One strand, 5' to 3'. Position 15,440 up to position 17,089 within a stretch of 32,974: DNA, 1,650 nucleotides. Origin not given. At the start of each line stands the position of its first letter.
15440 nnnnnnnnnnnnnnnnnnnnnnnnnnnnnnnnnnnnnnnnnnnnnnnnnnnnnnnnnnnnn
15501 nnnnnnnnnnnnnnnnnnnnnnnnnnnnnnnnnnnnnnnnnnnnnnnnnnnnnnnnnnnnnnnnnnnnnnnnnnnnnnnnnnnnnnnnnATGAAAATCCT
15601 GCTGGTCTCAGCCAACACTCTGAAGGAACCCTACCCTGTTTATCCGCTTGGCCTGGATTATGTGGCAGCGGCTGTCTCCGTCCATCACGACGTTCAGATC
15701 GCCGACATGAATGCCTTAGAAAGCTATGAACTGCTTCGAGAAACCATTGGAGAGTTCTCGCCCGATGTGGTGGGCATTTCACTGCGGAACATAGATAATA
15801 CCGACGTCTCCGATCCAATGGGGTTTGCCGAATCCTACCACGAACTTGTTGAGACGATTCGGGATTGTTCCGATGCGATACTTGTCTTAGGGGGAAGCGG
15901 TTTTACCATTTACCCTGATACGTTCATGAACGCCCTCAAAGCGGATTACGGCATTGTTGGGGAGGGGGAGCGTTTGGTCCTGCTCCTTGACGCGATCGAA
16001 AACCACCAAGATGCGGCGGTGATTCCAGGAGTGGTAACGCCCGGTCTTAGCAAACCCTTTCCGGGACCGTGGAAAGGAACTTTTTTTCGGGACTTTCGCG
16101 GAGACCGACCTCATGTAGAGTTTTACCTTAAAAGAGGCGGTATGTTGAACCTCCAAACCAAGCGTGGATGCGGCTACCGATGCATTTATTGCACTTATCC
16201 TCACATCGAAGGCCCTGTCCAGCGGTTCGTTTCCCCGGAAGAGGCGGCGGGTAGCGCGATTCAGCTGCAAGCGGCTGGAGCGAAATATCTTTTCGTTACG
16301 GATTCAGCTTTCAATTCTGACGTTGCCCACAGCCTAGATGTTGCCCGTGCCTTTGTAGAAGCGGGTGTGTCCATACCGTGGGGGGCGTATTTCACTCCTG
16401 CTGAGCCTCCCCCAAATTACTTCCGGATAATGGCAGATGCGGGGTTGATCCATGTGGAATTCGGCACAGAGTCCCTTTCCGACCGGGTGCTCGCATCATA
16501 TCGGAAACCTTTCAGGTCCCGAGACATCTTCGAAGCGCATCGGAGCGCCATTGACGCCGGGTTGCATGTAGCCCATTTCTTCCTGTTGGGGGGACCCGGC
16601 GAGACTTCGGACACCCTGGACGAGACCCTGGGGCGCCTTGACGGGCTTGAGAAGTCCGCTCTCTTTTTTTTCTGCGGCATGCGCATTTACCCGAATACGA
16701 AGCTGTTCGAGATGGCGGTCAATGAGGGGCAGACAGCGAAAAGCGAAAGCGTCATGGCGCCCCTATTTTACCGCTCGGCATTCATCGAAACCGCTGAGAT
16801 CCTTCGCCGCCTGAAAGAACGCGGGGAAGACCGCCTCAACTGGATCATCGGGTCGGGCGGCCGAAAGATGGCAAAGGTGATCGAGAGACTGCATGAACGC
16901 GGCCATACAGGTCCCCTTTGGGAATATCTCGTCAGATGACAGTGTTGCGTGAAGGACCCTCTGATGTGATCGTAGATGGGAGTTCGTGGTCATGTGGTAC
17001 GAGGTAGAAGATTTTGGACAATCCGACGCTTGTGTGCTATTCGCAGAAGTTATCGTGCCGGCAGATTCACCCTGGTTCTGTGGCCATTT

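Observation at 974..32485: Orphan ~31.5-kb type II FAS/PKS-like lipid island: aryl-polyene-style export/anchoring chassis combined with five radical SAM enzymes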

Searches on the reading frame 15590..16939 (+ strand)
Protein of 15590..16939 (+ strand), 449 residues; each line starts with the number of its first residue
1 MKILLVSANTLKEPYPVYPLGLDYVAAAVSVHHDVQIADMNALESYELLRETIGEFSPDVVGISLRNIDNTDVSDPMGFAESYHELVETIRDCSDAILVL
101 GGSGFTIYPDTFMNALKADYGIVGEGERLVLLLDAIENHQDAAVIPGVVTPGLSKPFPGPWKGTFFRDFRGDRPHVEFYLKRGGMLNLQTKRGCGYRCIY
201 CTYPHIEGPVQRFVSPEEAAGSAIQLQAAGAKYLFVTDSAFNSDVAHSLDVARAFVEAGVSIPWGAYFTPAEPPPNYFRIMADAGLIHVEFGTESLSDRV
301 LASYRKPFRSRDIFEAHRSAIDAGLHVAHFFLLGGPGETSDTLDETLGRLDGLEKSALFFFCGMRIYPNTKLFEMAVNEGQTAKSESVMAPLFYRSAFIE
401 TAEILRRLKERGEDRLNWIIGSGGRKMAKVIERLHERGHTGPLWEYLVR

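Call 4: search_protein_families(library=pfam, proteins=[window:15590-16939:+], max_evalue=0.01)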
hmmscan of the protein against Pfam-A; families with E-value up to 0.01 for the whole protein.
window:15590-16939:+ (449 aa): 2 families
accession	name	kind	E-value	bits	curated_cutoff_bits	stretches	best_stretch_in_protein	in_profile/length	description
PF04055.27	Radical_SAM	-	1.9e-20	74.1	29.5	1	191-348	4-164/166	Radical SAM superfamily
PF02310.24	B12-binding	-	1.9e-14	54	32.1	1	14-128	9-115/121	B12 binding domain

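Call 8: search_protein_families(library=ncbifam, proteins=[window:15590-16939:+], max_evalue=0.01)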
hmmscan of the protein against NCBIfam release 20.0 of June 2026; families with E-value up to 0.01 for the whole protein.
window:15590-16939:+ (449 aa): 18 families
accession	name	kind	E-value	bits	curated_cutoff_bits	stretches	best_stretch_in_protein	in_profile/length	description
TIGR04072.2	rSAM_ladder_B12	equivalog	1.9e-113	379.4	360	1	2-448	1-442/443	lipid biosynthesis B12-binding/radical SAM protein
TIGR04385.1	B12_rSAM_cofa1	equivalog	6.9e-40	137.6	450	1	3-397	2-415/438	B12 lower ligand biosynthesis radical SAM protein BzaD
TIGR04428.1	B12_rSAM_trp_MT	equivalog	2.7e-32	111.9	500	2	4-149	3-150/558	tryptophan 2-C-methyltransferase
TIGR04479.1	bcpD_PhpK_rSAM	subfamily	7.6e-19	67.4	600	1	183-348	239-404/504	PhpK family radical SAM P-methyltransferase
TIGR03471.1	HpnJ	equivalog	6e-18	65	577.6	1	184-387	196-398/472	hopanoid biosynthesis associated radical SAM protein HpnJ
NF045585.1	rSAM_slr0320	equivalog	8.5e-18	64.1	775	1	93-354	136-410/511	photosystem II high light acclimation radical SAM protein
TIGR04013.1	B12_SAM_MJ_1487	hypoth_equivalog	4.2e-17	62.1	251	2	81-242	57-209/382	TIGR04013 family B12-binding domain/radical SAM domain-containing protein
TIGR04014.1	B12_SAM_MJ_0865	equivalog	9.9e-16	57.5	360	2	289-388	272-370/434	methyl-coenzyme M reductase glutamine C-methyltransferase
TIGR04367.1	HpnR_B12_rSAM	equivalog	8.5e-15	54.2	650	1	17-328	20-328/490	hopanoid C-3 methylase HpnR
NF033070.1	rSAM_AprD4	equivalog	9.7e-15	54.4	500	1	167-382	178-396/456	AprD4 family radical SAM diol-dehydratase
TIGR04295.1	B12_rSAM_oligo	hypoth_equivalog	2.6e-06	26.4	400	1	16-298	22-306/422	TIGR04295 family B12-binding domain-containing radical SAM protein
NF040546.1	rSAM_CUAEP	equivalog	8.3e-06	24.7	500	1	115-347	96-335/468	CUAEP/CCAEP-tail radical SAM (seleno)protein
NF038361.1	rSAM_Sden_1168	equivalog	1.6e-05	23.7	575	1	155-385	253-482/560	Sden_1168 family B12-binding radical SAM P-methyltransferase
TIGR02026.1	BchE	equivalog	2.2e-05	23.5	481.35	0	19-142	22-141/497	magnesium-protoporphyrin IX monomethyl ester anaerobic oxidative cyclase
TIGR03975.1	rSAM_ocin_1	subfamily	0.00018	20.1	281.85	1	277-347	354-424/606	RiPP maturation radical SAM C-methyltransferase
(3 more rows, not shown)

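Call 13: find_homologous_proteins(query=window:15590-16939:+, max_evalue=1e-20)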
Query window:15590-16939:+ (449 aa): 3600 proteins with E <= 1e-20 among 8000 candidates; the best 120 are listed.
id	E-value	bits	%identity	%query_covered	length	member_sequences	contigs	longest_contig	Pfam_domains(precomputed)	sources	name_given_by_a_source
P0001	0.0e+0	1034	100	100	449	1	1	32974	PF04055.28,PF02310.25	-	-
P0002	2.8e-285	964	92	100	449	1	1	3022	PF04055.28,PF02310.25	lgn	-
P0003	2.0e-246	836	80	100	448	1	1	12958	PF04055.28,PF02310.25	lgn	-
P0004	3.4e-227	773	73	100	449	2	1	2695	PF04055.28,PF02310.25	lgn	-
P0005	9.3e-226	768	73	100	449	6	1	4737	PF04055.28,PF02310.25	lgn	-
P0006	1.4e-225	767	74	100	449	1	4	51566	PF04055.28,PF02310.25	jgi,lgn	jgi:radical SAM superfamily enzyme YgiQ (UPF0313 family)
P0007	1.7e-223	760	73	100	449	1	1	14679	PF04055.28,PF02310.25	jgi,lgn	jgi:radical SAM superfamily enzyme YgiQ (UPF0313 family)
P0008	2.7e-205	700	67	100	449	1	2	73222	PF04055.28,PF02310.25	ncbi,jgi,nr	ncbi:MAG: radical SAM protein [Desulfobacteraceae bacterium]|nr:MAG: radical SAM protein [Desulfobac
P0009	1.5e-204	698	67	100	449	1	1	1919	PF04055.28,PF02310.25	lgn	-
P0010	1.2e-201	688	65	100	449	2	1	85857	PF04055.28,PF02310.25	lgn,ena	-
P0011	1.4e-200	685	65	100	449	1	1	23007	PF04055.28,PF02310.25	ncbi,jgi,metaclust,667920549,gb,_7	metaclust:\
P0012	6.5e-199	679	64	100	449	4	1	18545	PF04055.28,PF02310.25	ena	-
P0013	2.4e-198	677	63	100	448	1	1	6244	PF04055.28,PF02310.25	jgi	jgi:radical SAM superfamily enzyme YgiQ (UPF0313 family)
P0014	2.8e-198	677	64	100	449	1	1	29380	PF04055.28,PF02310.25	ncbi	ncbi:lipid biosynthesis B12-binding/radical SAM protein [Thermodesulfobacteriota bacterium]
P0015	3.9e-198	677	64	100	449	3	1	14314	PF04055.28,PF02310.25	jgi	-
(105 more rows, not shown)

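Call 17: find_related_loci(query=window:15590-16939:+, collection=genome_contigs, flank=10000)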
Query window:15590-16939:+ (449 aa) in genome_contigs; peptide patterns used: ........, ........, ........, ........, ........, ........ (x = any residue, [..] = any of these).
134 stretches matched a pattern; 94 encode a relative of the query (tblastn E <= 1e-3); the best 80 are kept; 80 distinct loci.
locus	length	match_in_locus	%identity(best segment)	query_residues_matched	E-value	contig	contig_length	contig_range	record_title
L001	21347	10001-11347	72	1-449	0e+0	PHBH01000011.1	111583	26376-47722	MAG: Deltaproteobacteria bacterium HGW-Deltaproteobacteria-15 Ig3397_v2_scaffold_155, whole genome shotgun sequence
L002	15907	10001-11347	63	1-449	0e+0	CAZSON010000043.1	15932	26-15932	MAG TPA_asm: uncultured Desulfobacter sp. isolate binchicken_co275_82 genome assembly, contig: NODE_5131_length_15932_co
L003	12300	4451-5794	63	1-449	0e+0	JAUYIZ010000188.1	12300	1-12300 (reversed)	MAG: Desulfobacterales bacterium isolate C24_metabat.bin.116_sub C24_k141_199137, whole genome shotgun sequence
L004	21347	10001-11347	62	1-449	0e+0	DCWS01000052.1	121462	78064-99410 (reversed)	MAG TPA_asm: Desulfobacteraceae bacterium UBA2156 UBA2156_contig_509, whole genome shotgun sequence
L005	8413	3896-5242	61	1-449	0e+0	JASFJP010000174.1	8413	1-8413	MAG: Desulfobacterales bacterium isolate D0608U02metaG_Bin_613 D0608U02metaG_FD_scaffold_1226_c1, whole genome shotgun s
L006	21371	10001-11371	62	1-449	0e+0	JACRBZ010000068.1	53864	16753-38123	MAG: Deltaproteobacteria bacterium isolate NC_groundwater_1633_Pr3_B-0.1um_51_17 SR-2_scaffold_141_2328140, whole genome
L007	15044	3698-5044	61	1-449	0e+0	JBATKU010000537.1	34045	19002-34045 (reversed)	MAG: Desulfobacterales bacterium isolate MFD10234_ilm_asm_bin6 k127_389784, whole genome shotgun sequence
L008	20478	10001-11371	62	1-449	0e+0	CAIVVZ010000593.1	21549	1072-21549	MAG: uncultured Desulfobacteraceae bacterium isolate AlinenLipids_bin-9448 genome assembly, contig: bin-9448:593/658, wh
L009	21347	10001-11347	61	1-449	0e+0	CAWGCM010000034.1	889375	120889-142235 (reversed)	MAG: uncultured delta proteobacterium isolate MFD03804.bin.2.142 genome assembly, contig: contig_7827, whole genome shot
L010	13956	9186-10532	61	1-449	0e+0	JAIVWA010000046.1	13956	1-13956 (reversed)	MAG: Gammaproteobacteria bacterium isolate HYP3_UM_18 NODE_231_length_13956_cov_0.802372, whole genome shotgun sequence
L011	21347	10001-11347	59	1-449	0e+0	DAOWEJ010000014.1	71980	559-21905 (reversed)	MAG TPA_asm: Deltaproteobacteria bacterium isolate CSMAG_1936 CSMAG_1936_k141_514737_length_71980_cov_18.0811, whole gen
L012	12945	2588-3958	61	1-449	0e+0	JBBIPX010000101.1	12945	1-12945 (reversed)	MAG: Desulfobacteraceae bacterium isolate QH1S170213_bin_312 NODE_5464_length_12945_cov_8.533747, whole genome shotgun s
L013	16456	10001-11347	60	1-449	0e+0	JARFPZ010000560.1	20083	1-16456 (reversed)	MAG: Desulfosarcina sp. isolate MAG_Ve_Sed_11 k141_4930760, whole genome shotgun sequence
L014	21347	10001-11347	61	1-449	0e+0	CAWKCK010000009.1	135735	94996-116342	MAG: uncultured delta proteobacterium isolate MFD03804.bin.1.209 genome assembly, contig: contig_55145, whole genome sho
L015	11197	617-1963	59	1-449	0e+0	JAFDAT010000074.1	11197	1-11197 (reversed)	MAG: Deltaproteobacteria bacterium isolate AB_69_Bin_102 AB_69_Bin_102_scaffold_9294, whole genome shotgun sequence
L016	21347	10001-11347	59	1-449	0e+0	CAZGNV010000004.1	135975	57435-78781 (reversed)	MAG TPA_asm: uncultured Desulfosarcinaceae bacterium isolate SRP338002_co1_139 genome assembly, contig: NODE_130_length_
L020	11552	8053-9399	58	1-449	0e+0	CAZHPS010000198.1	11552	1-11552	MAG TPA_asm: uncultured Desulfobacterales bacterium isolate binchicken_co113_226 genome assembly, contig: NODE_6664_leng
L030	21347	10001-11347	56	1-449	4e-178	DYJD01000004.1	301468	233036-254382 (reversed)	MAG TPA_asm: Desulfosudis oleivorans isolate FI88_2_51_70 Afr_mines_FI88_22_length_301468_cov_30_381377, whole genome sh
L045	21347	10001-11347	58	1-449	4e-170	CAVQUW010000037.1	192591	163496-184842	MAG: uncultured delta proteobacterium isolate MFD09964.bin.2.252 genome assembly, contig: contig_62250, whole genome sho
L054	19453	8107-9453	53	1-449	3e-166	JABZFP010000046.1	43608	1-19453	MAG: Desulfobacteraceae bacterium isolate 75 scaffold_806, whole genome shotgun sequence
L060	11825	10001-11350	55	1-449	3e-162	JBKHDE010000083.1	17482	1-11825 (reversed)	MAG: Desulfococcaceae bacterium isolate D1M03_4 NODE_1765_length_17482_cov_7.675848, whole genome shotgun sequence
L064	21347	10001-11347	51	1-449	8e-154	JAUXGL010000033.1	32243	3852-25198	MAG: Deltaproteobacteria bacterium isolate CSMAG_2928 CSMAG_2928_k117_2867877_length_32243_cov_9.9972, whole genome shot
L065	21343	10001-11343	52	1-449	2e-153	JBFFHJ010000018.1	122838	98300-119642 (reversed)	MAG: bacterium isolate Mix_mud16.2022.02.20 k141_1536956_length_122838_cov_12.9986, whole genome shotgun sequence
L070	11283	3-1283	52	23-449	5e-145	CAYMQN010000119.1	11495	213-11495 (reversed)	MAG TPA_asm: uncultured Desulfobacteraceae bacterium isolate SRP332253_co1_130 genome assembly, contig: NODE_9484_length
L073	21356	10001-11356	49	1-448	8e-142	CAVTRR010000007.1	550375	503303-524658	MAG: uncultured delta proteobacterium isolate MFD00905.bin.1.232 genome assembly, contig: contig_28994, whole genome sho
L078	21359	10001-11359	47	1-448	8e-133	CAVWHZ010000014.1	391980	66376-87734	MAG: uncultured delta proteobacterium isolate MFD01476.bin.2.127 genome assembly, contig: contig_61256, whole genome sho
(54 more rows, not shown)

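Call 35: search_solved_structures(query=window:15590-16939:+, max_evalue=0.001)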
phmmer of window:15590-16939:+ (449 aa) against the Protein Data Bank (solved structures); distinct sequences matched with E-value up to 0.001: 4.
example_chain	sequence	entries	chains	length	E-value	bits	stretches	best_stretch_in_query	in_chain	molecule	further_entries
6wte_A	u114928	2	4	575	1.2e-28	103.1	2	3-149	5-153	B12-binding domain-containing protein | Tryptophan-C2-methyltransferase containing B12-binding domain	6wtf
6fd2_B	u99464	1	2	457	3.5e-14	55.5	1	167-404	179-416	Putative apramycin biosynthetic oxidoreductase 4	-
9ccb_A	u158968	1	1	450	1.2e-09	40.6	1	98-361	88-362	Radical SAM core domain-containing protein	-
9n1b_A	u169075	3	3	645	0.00016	23.6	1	186-360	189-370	Radical SAM protein | Radical SAM enzyme CysS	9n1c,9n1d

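Call 43: find_encoding_contigs(protein=P0001, flank=10000, max_places=3)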
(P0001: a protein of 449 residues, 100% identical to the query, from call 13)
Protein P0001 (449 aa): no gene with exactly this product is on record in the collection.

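Call 49: search_protein_families(library=pfam, proteins=[L045:18753-19700:+, L016:18112-18918:+, L078:12351-13970:+, L020:4002-5174:-, L070:9420-10145:+, L073:15275-16891:+, L013:6255-6755:-, L054:16646-17611:+, L030:748-3411:+, L060:1324-2823:+], max_evalue=0.001)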
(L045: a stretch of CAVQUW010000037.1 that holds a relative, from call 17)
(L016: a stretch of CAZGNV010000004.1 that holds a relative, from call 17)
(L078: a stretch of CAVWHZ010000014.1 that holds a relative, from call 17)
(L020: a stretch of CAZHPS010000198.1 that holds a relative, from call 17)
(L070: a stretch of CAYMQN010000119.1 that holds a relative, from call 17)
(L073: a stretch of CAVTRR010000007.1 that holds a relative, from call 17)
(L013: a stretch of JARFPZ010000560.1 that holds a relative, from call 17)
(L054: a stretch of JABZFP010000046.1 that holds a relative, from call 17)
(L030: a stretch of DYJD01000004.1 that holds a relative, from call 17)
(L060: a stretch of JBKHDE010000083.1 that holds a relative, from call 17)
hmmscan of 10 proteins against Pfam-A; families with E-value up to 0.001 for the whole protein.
L045:18753-19700:+ (315 aa): 3 families
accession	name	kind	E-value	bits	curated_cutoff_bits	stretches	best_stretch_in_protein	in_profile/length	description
PF10503.15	Esterase_PHB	-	4.5e-09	36.3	23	1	43-169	3-125/219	Esterase PHB depolymerase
PF00326.27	Peptidase_S9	-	7.8e-08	32.5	22.6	1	85-171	12-94/213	Prolyl oligopeptidase family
PF01738.24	DLH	-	0.00015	21.9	21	1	52-171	7-126/217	Dienelactone hydrolase family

L016:18112-18918:+ (268 aa): 1 family
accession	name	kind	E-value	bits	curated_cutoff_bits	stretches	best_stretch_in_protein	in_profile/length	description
PF02660.20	G3P_acyltransf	-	6.5e-38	130.8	24.1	1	84-257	1-162/164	Glycerol-3-phosphate acyltransferase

L078:12351-13970:+ (539 aa): 4 families
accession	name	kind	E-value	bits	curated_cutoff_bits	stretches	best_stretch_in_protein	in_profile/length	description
PF00501.34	AMP-binding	-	1.6e-31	109.9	29.9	1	2-265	25-342/384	AMP-binding enzyme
PF13193.12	AMP-binding_C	-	1.4e-06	29.5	24.5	1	326-399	1-76/76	AMP-binding enzyme C-terminal domain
PF22818.2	ApeI-like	-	3.4e-06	27.8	28.5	1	437-524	17-105/119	ApeI dehydratase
PF07977.19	FabA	-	2.8e-05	24.2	23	1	442-509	33-112/138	FabA-like domain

L020:4002-5174:- (390 aa): 2 families
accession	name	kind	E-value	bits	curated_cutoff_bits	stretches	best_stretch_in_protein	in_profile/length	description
PF00211.25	Guanylate_cyc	-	3.8e-56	190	21.9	1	209-387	3-182/183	Adenylate and Guanylate cyclase catalytic domain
PF00072.30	Response_reg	-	5.8e-24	84.8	30.2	1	26-144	1-110/111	Response regulator receiver domain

L070:9420-10145:+ (241 aa): 4 families
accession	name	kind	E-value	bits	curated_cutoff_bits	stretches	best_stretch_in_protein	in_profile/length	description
PF00561.26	Abhydrolase_1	-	1e-08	35.6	25.8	1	102-161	67-123/245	alpha/beta hydrolase fold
PF12146.15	Hydrolase_4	-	2.7e-08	33.8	27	1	101-148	73-119/239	Serine aminopeptidase, S33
PF00756.26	Esterase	-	8.6e-05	22.9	22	1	100-203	111-201/251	Putative esterase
PF12697.13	Abhydrolase_6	-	0.00057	21.1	26.3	0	76-161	44-130/217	Alpha/beta hydrolase family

L073:15275-16891:+ (538 aa): 1 family
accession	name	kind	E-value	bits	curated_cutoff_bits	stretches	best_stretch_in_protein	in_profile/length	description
PF00221.24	Lyase_aromatic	-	4.8e-166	553.5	27.3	1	38-502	1-466/466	Aromatic amino acid lyase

L013:6255-6755:- (166 aa): 1 family
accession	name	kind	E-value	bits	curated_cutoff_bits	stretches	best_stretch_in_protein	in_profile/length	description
PF04306.18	DUF456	-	2e-36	125.8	29.4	1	28-162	1-137/139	Protein of unknown function (DUF456)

L054:16646-17611:+ (321 aa): 1 family
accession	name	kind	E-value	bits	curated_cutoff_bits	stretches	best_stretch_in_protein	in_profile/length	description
PF16811.11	TAtT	-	7.2e-14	52.2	26.5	1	161-320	106-263/263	TRAP transporter T-component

L030:748-3411:+ (887 aa): 9 families
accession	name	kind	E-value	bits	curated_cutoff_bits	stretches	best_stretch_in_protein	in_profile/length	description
PF05228.19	CHASE4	-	7.4e-41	140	26.2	1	54-212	2-138/140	CHASE4 domain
PF00072.30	Response_reg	-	1.6e-25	89.9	30.2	1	765-876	1-110/111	Response regulator receiver domain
PF02518.31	HATPase_c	-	4.7e-25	88.6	26.4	1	621-740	2-107/111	Histidine kinase-, DNA gyrase B-, and HSP90-like ATPase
PF00672.30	HAMP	-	1.6e-11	44.7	25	1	307-354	6-52/53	HAMP domain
PF00512.31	HisKA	-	1.2e-10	41.7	26.9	1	516-577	4-64/66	His Kinase A (phospho-acceptor) domain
PF00989.32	PAS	-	6.3e-10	39.5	22.6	1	386-494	1-112/113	PAS fold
PF08447.18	PAS_3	-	6.4e-09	36.4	25.6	1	409-475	3-70/89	PAS fold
PF13188.13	PAS_8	-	2.1e-07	31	21.8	1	386-441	1-54/65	PAS domain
PF13426.13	PAS_9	-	3.5e-07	30.9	27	1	397-497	2-103/103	PAS domain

L060:1324-2823:+ (499 aa): 10 families
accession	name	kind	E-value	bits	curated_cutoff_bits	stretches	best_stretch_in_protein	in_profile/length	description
PF01593.30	Amino_oxidase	-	3e-19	70.1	19.8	1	20-466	1-427/443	Flavin containing amine oxidoreductase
PF13450.12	NAD_binding_8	-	6.2e-14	52.5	21.9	1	15-80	1-66/68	NAD(P)-binding Rossmann-like domain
PF01266.30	DAO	-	7.1e-14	52.5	27.9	1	12-46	1-35/353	FAD dependent oxidoreductase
PF00890.30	FAD_binding_2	-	2.2e-10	40.7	20.4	1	12-47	1-36/414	FAD binding domain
PF12831.13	FAD_oxidored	-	1.3e-08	35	27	1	12-49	1-38/416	FAD dependent oxidoreductase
PF07992.20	Pyr_redox_2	-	5.8e-07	29.6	26.1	1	12-42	2-32/291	Pyridine nucleotide-disulphide oxidoreductase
PF00070.33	Pyr_redox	-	1.5e-06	29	22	0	13-43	2-32/82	Pyridine nucleotide-disulphide oxidoreductase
PF01494.25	FAD_binding_3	-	2e-06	27.7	22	1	11-45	2-36/349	FAD binding domain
PF03486.20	HI0933_like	-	0.00029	20.8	50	0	12-45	2-35/244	HI0933-like protein Rossmann domain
PF01946.23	Thi4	-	0.00062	19.5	26.2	1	11-47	18-55/235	Thi4 family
